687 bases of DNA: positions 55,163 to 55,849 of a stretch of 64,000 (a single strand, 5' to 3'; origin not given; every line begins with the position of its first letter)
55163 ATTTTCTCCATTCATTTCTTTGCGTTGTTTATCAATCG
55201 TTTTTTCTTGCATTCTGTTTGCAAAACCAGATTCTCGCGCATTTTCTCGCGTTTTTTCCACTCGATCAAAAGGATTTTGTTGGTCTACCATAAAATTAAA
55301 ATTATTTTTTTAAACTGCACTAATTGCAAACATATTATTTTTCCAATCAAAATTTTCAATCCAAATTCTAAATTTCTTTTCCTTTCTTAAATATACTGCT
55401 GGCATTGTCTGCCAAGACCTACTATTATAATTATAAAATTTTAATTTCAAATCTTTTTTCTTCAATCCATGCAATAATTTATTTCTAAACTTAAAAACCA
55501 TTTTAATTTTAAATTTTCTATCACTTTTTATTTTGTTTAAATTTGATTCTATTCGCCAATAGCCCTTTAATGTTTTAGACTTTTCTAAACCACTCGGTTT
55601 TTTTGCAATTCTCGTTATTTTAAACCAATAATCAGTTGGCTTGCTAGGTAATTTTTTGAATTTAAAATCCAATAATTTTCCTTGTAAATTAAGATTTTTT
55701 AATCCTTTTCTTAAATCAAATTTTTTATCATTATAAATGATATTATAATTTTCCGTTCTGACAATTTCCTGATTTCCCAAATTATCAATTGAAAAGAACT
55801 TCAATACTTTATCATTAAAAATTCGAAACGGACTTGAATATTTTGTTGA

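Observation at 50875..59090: Unannotated lysine-rich module shared by three adjacent secreted proteins with unrelated catalytic or propeller domains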

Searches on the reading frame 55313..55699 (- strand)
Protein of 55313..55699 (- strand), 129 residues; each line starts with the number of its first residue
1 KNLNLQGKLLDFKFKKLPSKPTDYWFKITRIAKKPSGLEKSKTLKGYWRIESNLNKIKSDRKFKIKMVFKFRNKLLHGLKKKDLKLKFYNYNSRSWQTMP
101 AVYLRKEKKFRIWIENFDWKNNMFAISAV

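Call 10: search_solved_structures(query=A1, max_evalue=10)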
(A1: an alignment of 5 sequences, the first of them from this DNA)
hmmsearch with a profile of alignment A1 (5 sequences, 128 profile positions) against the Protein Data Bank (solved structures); distinct sequences matched with E-value up to 10: 0.

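Call 11: find_homologous_proteins(query=A1, max_evalue=0.001)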
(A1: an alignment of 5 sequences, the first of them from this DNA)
Query A1 (5 sequences): 1530 candidates shared short words with the query, none scored E <= 0.001.

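Call 17: predict_structure(alignment_id=A1)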
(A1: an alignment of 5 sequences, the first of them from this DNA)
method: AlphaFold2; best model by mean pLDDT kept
length: 121 residues; sequences in the alignment: 5
mean_pLDDT: 71.1   pTM: 0.61
mean pLDDT of the five models: 71.1, 70.9, 69.9, 69.0, 65.2
residues with pLDDT >= 90: 0; 70-90: 66; 50-70: 54; < 50: 1
segments of 3 or more residues with pLDDT < 50: none
pLDDT, mean of each block of 10 residues (from residue 1): 65 76 81 74 74 68 63 67 79 68 69 70 60
secondary structure, 60 per line:
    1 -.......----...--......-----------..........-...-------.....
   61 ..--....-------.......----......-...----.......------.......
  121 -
elements in order: E2-8 E18-23 E35-44 E56-62 H65-68 E76-82 E87-92 E94-96 E101-107 E114-120

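Call 18: search_protein_representatives(alignment_id=A1)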
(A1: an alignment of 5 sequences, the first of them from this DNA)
Query: 5 sequences, 128 profile positions. Proteins with E-value up to 0.001 (for the whole library): 75; up to 1e-10: 59; up to 1e-30: 4. The best 75 are listed.
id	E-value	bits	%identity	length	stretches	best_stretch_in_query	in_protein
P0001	2.8e-36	140.9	-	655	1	2-128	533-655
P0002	6.7e-35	136.5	-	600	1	2-127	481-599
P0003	7.5e-35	136.3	-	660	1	1-128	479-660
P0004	1.6e-34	135.2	-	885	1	1-128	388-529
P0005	8.0e-27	110.3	-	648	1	1-128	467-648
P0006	2.3e-24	102.4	-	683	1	1-128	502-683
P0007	4.0e-22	95.1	-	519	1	1-127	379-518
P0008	8.6e-22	94.1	-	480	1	1-127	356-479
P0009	1.9e-21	92.9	-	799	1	2-127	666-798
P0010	2.4e-21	92.6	-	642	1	3-126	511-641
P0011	5.9e-21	91.4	-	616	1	2-127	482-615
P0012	6.1e-21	91.3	-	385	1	3-128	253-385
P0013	2.8e-20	89.2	-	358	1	1-128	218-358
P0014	1.5e-19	86.8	-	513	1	3-127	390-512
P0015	1.5e-19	86.8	-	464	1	2-128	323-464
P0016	3.7e-19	85.6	-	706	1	2-127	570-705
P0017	6.5e-19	84.8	-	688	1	4-126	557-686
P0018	7.2e-19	84.6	-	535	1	2-126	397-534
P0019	2.3e-18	83.0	-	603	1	1-126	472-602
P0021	7.2e-18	81.4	-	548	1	3-126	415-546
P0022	9.5e-18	81.0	-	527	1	3-128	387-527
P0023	1.3e-17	80.6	-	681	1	1-126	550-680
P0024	1.8e-17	80.1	-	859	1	1-113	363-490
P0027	3.3e-17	79.3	-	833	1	1-112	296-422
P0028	3.7e-17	79.1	-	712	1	1-127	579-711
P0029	3.8e-17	79.1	-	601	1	3-126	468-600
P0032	9.8e-17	77.7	-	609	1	1-127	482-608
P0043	2.0e-14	70.2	-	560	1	4-128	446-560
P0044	7.5e-14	68.4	-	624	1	2-126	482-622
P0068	1.4e-07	48.1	-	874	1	2-126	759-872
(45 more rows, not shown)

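Call 24: search_protein_families(library=pfam, alignment_id=A2, max_evalue=0.001)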
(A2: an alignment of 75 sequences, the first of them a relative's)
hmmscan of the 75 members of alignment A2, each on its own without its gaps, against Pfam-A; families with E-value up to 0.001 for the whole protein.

A. member 1, P0001 (655 aa): 1 family
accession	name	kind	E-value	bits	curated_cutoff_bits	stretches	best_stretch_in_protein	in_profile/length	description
PF10102.14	DUF2341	-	3.6e-18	66.2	23.4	1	70-137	1-67/84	Domain of unknown function (DUF2341)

B. families by the number of members that match (of 75 scanned): 44 families (the first 25 are shown)
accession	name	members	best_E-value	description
PF13290.12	CHB_HEX_C_1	21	4.4e-21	Chitobiase/beta-hexosaminidase C-terminal domain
PF13287.12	Fn3_assoc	20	4.4e-18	Fn3 associated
PF01839.29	FG-GAP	6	1.3e-56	FG-GAP repeat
PF10282.15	Lactonase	6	2e-15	Lactonase, 7-bladed beta-propeller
PF07494.17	Reg_prop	6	2.5e-12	Two component regulator propeller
PF25174.1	Beta-prop_THOC3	6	5.6e-12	THOC3 beta-propeller domain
PF13517.12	FG-GAP_3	5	1.1e-25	FG-GAP-like repeat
PF21783.3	YNCE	5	2.2e-15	YNCE-like beta-propeller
PF22073.2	Cep192_D4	5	6.4e-09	Cep192 domain 4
PF22544.2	HYDIN_VesB_CFA65-like_Ig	5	1.2e-06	HYDIN/CFA65/VesB-like, Ig-like domain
PF02239.22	Cytochrom_D1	4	6.5e-07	Cytochrome D1 heme domain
PF17164.10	DUF5122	3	1.4e-16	Domain of unknown function (DUF5122) beta-propeller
PF15780.11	ASH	3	6.6e-10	Abnormal spindle-like microcephaly-assoc'd, ASPM-SPD-2-Hydin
PF15892.11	BNR_4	3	1.5e-08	BNR repeat-containing family member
PF01436.27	NHL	3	9.1e-05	NHL repeat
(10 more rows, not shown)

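Call 27: find_encoding_contigs(protein=P0001, flank=10000, max_places=6)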
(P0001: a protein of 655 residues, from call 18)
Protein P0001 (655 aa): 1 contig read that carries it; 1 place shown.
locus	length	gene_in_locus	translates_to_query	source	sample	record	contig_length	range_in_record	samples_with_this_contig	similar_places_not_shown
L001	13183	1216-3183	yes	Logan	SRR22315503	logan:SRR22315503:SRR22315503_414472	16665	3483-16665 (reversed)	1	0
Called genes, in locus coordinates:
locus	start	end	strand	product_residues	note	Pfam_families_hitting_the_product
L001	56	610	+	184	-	PF01997:Translin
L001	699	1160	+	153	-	PF00293:NUDIX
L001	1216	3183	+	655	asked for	PF10102:DUF2341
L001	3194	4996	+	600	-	PF00704:Glyco_hydro_18, PF13290:CHB_HEX_C_1, PF13287:Fn3_assoc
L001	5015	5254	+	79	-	-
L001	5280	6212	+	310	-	PF01699:Na_Ca_ex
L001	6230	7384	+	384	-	PF00324:AA_permease (weak), PF01490:Aa_trans, PF03222:Trp_Tyr_perm, PF13520:AA_permease_2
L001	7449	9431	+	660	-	-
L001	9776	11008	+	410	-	PF08245:Mur_ligase_M, PF02875:Mur_ligase_C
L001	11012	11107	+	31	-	-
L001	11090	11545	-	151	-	PF02681:DUF212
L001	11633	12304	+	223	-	PF00814:TsaD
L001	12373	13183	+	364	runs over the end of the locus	-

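Call 28: list_cluster_members(proteins=[P0001, P0002, P0003, P0004, P0005, P0009, P0010, P0016, P0043, P0068])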
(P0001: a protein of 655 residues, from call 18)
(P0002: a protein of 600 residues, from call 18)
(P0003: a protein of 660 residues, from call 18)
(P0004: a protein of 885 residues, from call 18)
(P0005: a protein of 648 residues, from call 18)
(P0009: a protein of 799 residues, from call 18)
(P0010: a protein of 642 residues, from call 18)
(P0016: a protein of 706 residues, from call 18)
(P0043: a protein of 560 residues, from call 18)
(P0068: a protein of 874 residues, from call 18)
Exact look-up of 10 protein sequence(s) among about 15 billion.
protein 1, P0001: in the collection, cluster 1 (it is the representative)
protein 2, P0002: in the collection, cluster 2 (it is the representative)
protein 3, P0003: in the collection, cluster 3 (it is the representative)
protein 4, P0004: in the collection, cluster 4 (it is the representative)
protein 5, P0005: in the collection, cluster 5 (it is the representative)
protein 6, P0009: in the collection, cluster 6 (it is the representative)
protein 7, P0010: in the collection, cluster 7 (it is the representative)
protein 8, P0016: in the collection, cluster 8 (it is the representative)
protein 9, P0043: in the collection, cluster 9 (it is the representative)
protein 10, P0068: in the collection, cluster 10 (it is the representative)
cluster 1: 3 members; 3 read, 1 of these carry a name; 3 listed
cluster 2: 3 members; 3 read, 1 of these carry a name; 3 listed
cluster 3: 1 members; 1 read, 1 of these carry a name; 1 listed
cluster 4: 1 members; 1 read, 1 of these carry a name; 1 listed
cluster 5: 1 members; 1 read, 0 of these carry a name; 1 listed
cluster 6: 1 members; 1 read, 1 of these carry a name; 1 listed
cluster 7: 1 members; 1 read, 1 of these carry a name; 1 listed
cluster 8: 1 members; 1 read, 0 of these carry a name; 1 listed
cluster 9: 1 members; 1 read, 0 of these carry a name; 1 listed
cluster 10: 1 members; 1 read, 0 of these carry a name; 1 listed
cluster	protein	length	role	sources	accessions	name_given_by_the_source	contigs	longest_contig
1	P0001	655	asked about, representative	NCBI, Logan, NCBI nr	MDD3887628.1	MAG: DUF2341 domain-containing protein [Patescibacteria group bacterium] | DUF2341 domain-containing protein [Patescibacteria group bacterium]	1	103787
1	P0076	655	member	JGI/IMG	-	-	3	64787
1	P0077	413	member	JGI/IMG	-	-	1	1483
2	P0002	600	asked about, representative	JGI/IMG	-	-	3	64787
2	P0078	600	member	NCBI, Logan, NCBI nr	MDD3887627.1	MAG: glycosyl hydrolase family 18 protein [Patescibacteria group bacterium] | glycosyl hydrolase family 18 protein [Patescibacteria group bacterium]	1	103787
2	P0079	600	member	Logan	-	-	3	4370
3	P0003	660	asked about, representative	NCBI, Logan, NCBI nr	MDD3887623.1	MAG: hypothetical protein PHN19_02510 [Patescibacteria group bacterium] | hypothetical protein [Patescibacteria group bacterium]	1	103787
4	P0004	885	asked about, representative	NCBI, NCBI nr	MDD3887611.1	MAG: hypothetical protein PHN19_02450 [Patescibacteria group bacterium] | hypothetical protein [Patescibacteria group bacterium]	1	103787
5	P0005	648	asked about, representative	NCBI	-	-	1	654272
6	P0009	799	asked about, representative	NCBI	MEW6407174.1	MAG: FG-GAP-like repeat-containing protein [Patescibacteria group bacterium]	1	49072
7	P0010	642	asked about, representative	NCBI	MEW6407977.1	MAG: chitobiase/beta-hexosaminidase C-terminal domain-containing protein [Patescibacteria ...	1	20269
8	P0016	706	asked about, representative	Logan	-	-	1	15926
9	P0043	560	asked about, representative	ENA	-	-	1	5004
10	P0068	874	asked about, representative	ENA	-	-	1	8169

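Call 32: search_solved_structures(query=A3, max_evalue=10)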
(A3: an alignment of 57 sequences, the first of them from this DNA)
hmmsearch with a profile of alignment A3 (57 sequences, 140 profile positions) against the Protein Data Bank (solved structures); distinct sequences matched with E-value up to 10: 0.

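Call 42: predict_structure(alignment_id=A3)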
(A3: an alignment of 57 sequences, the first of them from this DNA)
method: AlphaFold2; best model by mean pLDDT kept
length: 129 residues; sequences in the alignment: 57
mean_pLDDT: 94.1   pTM: 0.87
mean pLDDT of the five models: 94.1, 93.6, 93.3, 92.6, 92.3
residues with pLDDT >= 90: 116; 70-90: 10; 50-70: 3; < 50: 0
segments of 3 or more residues with pLDDT < 50: none
pLDDT, mean of each block of 10 residues (from residue 1): 95 94 94 96 96 87 92 89 94 97 97 95 96
secondary structure, 60 per line:
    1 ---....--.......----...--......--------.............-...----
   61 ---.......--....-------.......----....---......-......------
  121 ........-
elements in order: E4-7 E10-16 E26-31 E43-52 E64-70 H73-76 E84-90 E95-98 E102-104 E109-114 E121-128

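Call 49: search_protein_families(library=pfam, alignment_id=A3, max_evalue=10)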
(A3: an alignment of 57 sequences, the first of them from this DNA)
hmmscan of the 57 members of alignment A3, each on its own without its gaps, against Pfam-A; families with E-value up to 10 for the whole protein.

A. member 1, seq(129 aa): 2 families
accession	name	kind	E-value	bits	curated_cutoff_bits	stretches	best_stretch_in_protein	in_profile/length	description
PF02365.20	NAM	-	0.0064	17.4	27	1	16-78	44-110/122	No apical meristem (NAM) protein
PF07610.17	DUF1573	-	0.14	12.6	26.1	1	13-85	9-80/98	Protein of unknown function (DUF1573)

B. families by the number of members that match (of 57 scanned): 81 families (the first 25 are shown)
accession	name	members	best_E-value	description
PF10543.14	ORF6N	5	0.39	ORF6N domain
PF12904.13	Collagen_bind_2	3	0.0088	Putative collagen-binding domain of a collagenase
PF02365.20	NAM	2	0.0054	No apical meristem (NAM) protein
PF21705.3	p55_CTD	2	0.039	p55, C-terminal domain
PF24227.1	DUF7443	2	0.085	Domain of unknown function (DUF7443)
PF08676.16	MutL_C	2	0.1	MutL C terminal dimerisation domain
PF00629.30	MAM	2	0.2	MAM domain, meprin/A5/mu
PF05497.17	Destabilase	2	0.21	Destabilase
PF18041.7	MapZ_EC1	2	0.21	MapZ extracellular domain 1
PF18116.7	SNX17_FERM_C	2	0.24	Sorting Nexin 17 FERM C-terminal domain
PF13028.12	DUF3889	1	0.0028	Protein of unknown function (DUF3889)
PF21732.2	DUF6864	1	0.0039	Domain of unknown function (DUF6864)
PF09582.15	AnfO_nitrog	1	0.0058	Iron only nitrogenase protein AnfO (AnfO_nitrog)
PF11645.14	PDDEXK_5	1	0.0061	PD-(D/E)XK endonuclease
PF21774.3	NagJ_C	1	0.008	Hyaluronidase post-catalytic domain-like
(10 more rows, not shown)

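Call 50: fold_search(model_id=the predicted structure, library=pdb)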
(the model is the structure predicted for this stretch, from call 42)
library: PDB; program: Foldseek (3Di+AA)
matches with E <= 10: 470; with E <= 0.001: 0
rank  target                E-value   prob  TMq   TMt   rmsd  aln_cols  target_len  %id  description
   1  7czf_A                1.4e-01  0.35  0.28  0.23  15.1       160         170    9  Crystal structure of Kaposi Sarcoma associated herpesvirus (KSHV ) gHgL in complex with the ligand binding domian (LBD (released 2020-10-21)
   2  1nof                  1.4e-01  0.28  0.22  0.10  13.7       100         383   15  THE FIRST CRYSTALLOGRAPHIC STRUCTURE OF A XYLANASE FROM GLYCOSYL HYDROLASE FAMILY 5: IMPLICATIONS FOR CATALYSIS (released 2003-09-16)
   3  7czf_D                1.9e-01  0.30  0.28  0.24  14.8       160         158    8  Crystal structure of Kaposi Sarcoma associated herpesvirus (KSHV ) gHgL in complex with the ligand binding domian (LBD (released 2020-10-21)
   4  9ea0_A                1.9e-01  0.04  0.13  0.03  19.9       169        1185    9  Structure of the prefusion HKU5-19s Spike trimer (conformation 1) (released 2025-02-26)
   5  9n7d_B                2.1e-01  0.06  0.12  0.10  19.2       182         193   10  Structure of the Rattus norvegicus ACE2 receptor bound HsItaly2011 RBD complex (released 2025-08-27)
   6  4dlo_B                2.2e-01  0.28  0.33  0.15  15.8       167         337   12  Crystal structure of the GAIN and HormR domains of brain angiogenesis inhibitor 3 (BAI3) (released 2012-02-22)
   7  3wnp_A                2.5e-01  0.44  0.33  0.09  12.2       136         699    7  D308A, F268V, D469Y, A513V, and Y515S quintuple mutant of Bacillus circulans T-3040 cycloisomaltooligosaccharide gluca (released 2014-02-05)
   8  9n7e_B                2.5e-01  0.04  0.12  0.10  20.1       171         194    9  Eptesicus fuscus ACE2 peptidase domain bound to VsCoV-a7 RBD complex (released 2025-08-27)
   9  3wno_A                2.6e-01  0.35  0.31  0.08  14.1       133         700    8  D308A mutant of Bacillus circulans T-3040 cycloisomaltooligosaccharide glucanotransferase complexed with cycloisomalto (released 2014-02-05)
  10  3wnn_B                2.9e-01  0.51  0.34  0.09  10.2       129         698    7  D308A mutant of Bacillus circulans T-3040 cycloisomaltooligosaccharide glucanotransferase complexed with isomaltooctao (released 2014-02-05)
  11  2eqd_A                2.9e-01  0.25  0.25  0.09  12.6       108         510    8  Crystal structure of Cel44A, GH family 44 endoglucanase from Clostridium thermocellum (released 2007-09-18)
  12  3nru_A                3.0e-01  0.28  0.31  0.28   6.7       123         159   17  Ligand binding domain of EPHA7 (released 2010-12-08)
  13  2yih_A                3.0e-01  0.28  0.26  0.09  12.8       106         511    8  Structure of a Paenibacillus polymyxa Xyloglucanase from GH family 44 with Xyloglucan (released 2011-06-08)
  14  6m5z_A                3.2e-01  0.30  0.25  0.09  12.8        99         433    7  Catalytic domain of GH30 xylanase C from Talaromyces cellulolyticus (released 2021-01-20)
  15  9jmo_A                3.3e-01  0.04  0.12  0.03  19.6       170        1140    8  Cryo-EM structure of Japan-BatCoV (Vs-CoV-1) S-trimer (released 2025-06-18)
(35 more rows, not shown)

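Call 56: find_homologous_proteins(query=A3, max_evalue=0.001)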
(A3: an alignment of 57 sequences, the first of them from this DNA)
Query A3 (57 sequences): 5338 candidates shared short words with the query, none scored E <= 0.001.

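Call 57: list_cluster_members(proteins=[P0006, P0007, P0008, P0011, P0014, P0015, P0017, P0019, P0021, P0023])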
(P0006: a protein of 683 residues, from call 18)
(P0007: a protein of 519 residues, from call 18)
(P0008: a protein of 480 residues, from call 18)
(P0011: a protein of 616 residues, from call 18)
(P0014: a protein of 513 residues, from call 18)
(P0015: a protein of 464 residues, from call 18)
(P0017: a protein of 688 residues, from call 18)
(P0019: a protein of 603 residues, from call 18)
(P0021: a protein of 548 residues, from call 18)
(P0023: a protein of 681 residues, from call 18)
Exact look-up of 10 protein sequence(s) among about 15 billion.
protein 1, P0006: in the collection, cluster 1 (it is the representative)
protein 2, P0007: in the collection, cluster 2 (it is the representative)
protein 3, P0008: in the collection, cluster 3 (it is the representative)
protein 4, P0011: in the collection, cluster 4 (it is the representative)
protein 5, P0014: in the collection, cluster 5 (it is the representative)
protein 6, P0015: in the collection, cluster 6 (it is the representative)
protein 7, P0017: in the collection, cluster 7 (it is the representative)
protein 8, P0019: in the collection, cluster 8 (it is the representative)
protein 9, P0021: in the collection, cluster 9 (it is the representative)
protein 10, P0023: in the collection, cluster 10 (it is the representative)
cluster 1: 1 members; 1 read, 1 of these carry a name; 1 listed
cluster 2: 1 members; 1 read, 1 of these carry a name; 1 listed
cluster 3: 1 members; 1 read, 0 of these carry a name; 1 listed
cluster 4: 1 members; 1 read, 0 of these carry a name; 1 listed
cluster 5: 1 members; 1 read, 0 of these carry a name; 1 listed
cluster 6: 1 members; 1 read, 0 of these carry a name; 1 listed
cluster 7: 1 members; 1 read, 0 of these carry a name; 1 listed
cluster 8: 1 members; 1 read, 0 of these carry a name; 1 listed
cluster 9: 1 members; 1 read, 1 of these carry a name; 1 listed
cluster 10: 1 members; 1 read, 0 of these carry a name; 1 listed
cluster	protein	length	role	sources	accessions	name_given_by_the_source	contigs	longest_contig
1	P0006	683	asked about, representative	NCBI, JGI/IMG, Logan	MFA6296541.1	MAG: hypothetical protein WC663_04250 [Patescibacteria group bacterium] | hypothetical protein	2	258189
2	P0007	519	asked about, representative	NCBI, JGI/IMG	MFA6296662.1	MAG: WD40 repeat domain-containing protein [Patescibacteria group bacterium] | hypothetical protein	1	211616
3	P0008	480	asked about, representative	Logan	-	-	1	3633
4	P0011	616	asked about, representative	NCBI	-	-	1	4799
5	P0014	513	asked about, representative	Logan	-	-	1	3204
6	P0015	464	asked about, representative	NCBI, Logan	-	-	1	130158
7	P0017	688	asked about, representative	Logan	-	-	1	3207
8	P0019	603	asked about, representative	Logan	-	-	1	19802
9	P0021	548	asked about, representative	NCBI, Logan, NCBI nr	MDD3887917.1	MAG: hypothetical protein PHN19_04030 [Patescibacteria group bacterium] | hypothetical protein [Patescibacteria group bacterium]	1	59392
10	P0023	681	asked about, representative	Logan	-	-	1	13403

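Call 63: list_cluster_members(proteins=[P0012, P0013, P0018, P0022, P0024, P0027, P0028, P0029, P0044, P0032])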
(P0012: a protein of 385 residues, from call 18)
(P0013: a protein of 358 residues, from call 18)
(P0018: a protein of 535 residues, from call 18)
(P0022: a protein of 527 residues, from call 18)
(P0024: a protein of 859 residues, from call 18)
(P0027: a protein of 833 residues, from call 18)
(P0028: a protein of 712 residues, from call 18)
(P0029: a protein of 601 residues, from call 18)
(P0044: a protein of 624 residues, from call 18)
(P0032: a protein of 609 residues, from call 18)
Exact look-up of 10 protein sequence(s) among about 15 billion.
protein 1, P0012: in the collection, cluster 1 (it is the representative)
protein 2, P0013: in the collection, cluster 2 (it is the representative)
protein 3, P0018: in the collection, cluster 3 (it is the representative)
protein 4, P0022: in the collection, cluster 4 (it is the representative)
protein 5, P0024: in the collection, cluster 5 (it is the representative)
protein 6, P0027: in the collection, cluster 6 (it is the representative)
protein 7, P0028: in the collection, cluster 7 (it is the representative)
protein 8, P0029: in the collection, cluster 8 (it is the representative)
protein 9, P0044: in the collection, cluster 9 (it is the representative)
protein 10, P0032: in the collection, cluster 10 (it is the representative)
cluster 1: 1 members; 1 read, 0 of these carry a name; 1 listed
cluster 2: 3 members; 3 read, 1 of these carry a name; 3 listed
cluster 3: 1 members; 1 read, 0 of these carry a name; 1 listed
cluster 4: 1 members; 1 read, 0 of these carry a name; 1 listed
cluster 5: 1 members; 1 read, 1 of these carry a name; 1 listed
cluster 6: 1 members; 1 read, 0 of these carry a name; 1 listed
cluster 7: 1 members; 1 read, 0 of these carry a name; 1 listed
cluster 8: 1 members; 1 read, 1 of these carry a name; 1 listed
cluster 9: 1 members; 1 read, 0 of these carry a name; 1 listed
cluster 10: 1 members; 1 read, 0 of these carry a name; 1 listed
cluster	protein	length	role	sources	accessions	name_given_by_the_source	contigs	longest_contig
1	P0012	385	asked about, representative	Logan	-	-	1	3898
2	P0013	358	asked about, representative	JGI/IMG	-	-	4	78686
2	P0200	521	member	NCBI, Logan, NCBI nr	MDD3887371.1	MAG: WD40 repeat domain-containing protein [Patescibacteria group bacterium] | WD40 repeat domain-containing protein [Patescibacteria group bacterium]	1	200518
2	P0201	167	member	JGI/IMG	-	-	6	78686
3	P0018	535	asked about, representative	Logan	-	-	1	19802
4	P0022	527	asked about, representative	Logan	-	-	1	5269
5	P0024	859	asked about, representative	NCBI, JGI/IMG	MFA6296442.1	MAG: YncE family protein [Patescibacteria group bacterium] | YVTN family beta-propeller protein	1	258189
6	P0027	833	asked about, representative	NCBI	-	-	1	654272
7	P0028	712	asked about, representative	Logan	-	-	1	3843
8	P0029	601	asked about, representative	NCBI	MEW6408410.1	MAG: hypothetical protein AB1465_07030 [Patescibacteria group bacterium]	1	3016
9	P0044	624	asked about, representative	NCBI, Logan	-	-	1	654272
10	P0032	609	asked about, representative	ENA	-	-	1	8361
